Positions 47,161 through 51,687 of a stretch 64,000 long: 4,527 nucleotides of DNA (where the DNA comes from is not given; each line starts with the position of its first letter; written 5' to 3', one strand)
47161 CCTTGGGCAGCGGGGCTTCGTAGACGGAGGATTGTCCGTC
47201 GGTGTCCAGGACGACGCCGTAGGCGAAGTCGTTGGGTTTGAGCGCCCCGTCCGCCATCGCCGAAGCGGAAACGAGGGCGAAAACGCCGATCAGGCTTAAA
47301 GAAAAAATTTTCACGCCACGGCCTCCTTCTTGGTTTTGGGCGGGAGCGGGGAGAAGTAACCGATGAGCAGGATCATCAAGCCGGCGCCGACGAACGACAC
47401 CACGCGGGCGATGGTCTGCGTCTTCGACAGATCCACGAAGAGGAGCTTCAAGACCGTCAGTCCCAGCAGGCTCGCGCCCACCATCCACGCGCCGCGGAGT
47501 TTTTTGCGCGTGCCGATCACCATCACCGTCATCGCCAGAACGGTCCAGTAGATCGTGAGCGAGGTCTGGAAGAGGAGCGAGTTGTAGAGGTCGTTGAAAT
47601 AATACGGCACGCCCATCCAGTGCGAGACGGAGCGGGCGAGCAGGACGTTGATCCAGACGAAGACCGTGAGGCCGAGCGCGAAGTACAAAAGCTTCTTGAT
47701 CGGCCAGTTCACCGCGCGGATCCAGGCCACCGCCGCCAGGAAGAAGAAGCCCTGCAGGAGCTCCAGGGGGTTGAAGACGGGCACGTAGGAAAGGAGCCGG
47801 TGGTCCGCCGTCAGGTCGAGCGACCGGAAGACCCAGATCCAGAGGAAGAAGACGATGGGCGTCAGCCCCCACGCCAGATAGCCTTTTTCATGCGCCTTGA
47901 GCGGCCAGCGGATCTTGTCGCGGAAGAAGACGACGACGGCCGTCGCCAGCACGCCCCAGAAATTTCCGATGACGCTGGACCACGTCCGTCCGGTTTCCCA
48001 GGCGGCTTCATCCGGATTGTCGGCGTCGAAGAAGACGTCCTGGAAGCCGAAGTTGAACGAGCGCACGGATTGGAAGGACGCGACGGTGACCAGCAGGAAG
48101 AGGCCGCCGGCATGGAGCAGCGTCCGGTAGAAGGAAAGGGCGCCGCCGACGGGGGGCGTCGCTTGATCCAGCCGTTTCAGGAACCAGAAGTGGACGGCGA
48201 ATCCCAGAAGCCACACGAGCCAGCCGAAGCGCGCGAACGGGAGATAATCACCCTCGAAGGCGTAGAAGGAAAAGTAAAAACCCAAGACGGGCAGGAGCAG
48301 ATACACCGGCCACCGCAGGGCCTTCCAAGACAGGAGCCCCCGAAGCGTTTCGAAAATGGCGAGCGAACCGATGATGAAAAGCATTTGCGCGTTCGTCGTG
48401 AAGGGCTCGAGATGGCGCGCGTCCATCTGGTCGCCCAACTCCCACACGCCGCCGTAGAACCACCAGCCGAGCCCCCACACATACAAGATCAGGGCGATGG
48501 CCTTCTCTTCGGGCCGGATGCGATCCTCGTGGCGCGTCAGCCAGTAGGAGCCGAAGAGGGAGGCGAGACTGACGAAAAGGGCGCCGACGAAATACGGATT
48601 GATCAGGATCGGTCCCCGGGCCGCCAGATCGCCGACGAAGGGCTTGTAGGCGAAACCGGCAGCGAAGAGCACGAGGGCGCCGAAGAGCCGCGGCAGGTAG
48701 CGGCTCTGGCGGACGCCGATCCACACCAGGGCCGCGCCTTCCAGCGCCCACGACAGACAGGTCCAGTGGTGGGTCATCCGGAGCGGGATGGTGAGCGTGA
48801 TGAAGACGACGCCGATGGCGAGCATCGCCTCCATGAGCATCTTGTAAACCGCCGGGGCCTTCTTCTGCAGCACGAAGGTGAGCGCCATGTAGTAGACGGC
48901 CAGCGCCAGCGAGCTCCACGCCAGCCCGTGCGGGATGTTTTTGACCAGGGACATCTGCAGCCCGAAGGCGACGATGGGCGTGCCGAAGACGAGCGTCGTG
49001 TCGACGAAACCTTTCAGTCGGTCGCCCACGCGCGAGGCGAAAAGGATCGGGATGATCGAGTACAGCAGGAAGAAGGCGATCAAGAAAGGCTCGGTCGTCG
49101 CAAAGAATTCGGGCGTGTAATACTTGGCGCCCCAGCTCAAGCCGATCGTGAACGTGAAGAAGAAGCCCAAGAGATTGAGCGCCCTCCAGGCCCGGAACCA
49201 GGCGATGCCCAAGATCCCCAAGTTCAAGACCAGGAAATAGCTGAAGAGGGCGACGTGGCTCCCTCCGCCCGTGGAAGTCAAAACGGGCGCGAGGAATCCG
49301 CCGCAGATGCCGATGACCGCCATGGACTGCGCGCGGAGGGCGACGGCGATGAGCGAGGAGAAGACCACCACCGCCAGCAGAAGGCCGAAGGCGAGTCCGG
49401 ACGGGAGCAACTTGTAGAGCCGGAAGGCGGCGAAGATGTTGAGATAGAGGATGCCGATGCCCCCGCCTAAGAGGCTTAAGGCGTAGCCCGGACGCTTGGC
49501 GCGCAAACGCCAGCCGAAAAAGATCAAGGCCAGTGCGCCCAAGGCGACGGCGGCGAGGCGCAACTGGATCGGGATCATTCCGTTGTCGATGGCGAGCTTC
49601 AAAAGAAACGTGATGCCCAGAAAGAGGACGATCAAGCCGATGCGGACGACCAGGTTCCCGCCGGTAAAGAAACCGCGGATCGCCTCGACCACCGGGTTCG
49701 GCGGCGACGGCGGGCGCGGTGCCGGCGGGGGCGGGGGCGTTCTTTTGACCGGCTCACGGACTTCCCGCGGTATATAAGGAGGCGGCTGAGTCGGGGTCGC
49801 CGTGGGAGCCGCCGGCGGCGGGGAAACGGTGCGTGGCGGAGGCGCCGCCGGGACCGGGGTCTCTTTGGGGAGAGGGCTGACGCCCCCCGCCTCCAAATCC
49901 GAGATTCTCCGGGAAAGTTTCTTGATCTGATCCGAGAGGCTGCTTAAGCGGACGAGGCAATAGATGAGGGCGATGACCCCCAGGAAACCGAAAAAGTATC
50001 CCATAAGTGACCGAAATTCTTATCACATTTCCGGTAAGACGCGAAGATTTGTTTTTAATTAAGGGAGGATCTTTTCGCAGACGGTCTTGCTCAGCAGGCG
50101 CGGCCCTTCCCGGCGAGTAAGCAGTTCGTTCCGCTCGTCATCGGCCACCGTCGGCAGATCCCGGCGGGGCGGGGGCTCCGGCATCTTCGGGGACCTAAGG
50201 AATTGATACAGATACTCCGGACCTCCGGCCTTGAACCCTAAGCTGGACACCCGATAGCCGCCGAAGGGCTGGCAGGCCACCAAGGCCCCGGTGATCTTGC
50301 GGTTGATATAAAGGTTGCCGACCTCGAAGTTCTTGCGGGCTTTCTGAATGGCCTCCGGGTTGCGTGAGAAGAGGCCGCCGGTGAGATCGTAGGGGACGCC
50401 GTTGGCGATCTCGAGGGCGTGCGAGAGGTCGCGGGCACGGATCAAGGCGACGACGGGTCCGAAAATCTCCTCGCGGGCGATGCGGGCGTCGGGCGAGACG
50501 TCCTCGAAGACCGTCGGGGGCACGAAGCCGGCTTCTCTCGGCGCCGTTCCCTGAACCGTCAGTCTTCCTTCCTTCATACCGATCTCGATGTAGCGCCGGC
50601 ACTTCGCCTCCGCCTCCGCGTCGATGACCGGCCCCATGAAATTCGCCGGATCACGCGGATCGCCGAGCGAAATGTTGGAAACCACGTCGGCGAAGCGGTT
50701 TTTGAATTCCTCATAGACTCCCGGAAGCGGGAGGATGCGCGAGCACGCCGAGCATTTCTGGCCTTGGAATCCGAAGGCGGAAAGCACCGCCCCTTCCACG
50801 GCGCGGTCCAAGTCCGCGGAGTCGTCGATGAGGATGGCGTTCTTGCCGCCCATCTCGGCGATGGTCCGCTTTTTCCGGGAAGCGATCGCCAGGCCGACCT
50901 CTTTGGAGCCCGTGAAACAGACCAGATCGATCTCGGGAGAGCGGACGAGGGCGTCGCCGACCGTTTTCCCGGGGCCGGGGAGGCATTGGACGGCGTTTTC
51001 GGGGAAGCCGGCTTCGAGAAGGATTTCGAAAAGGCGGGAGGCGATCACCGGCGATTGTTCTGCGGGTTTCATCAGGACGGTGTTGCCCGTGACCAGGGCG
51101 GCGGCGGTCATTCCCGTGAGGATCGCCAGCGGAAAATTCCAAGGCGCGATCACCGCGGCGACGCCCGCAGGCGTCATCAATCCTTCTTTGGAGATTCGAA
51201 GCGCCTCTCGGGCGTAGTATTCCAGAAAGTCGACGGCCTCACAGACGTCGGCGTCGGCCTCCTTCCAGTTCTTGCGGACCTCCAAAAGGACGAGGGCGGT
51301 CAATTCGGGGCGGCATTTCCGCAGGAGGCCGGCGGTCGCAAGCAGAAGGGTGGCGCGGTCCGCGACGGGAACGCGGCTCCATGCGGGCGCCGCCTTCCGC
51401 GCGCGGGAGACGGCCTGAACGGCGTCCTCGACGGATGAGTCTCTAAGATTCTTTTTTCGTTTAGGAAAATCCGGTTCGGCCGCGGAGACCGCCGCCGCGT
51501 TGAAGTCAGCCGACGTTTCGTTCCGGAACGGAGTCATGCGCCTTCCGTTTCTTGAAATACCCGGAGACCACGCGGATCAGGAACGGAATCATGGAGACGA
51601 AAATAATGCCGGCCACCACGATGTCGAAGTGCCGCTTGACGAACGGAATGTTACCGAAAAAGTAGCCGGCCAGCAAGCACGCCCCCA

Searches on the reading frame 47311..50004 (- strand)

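Call 81: search_protein_families(library=pfam, proteins=[window:47311-50004:-], max_evalue=0.0001)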
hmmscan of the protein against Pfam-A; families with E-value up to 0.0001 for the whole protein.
window:47311-50004:- (897 aa): 1 family
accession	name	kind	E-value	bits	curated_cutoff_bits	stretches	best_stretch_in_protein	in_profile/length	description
PF10101.14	DUF2339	-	8.8e-160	534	33.6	1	115-888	1-659/659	Predicted membrane protein (DUF2339)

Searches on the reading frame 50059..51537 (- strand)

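Call 81: search_protein_families(library=pfam, proteins=[window:50059-51537:-], max_evalue=0.0001)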
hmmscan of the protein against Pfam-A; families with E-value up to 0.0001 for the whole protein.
window:50059-51537:- (492 aa): 1 family
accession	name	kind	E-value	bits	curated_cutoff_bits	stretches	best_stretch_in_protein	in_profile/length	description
PF00171.27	Aldedh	-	1.9e-128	429.4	23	1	31-448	23-457/461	Aldehyde dehydrogenase family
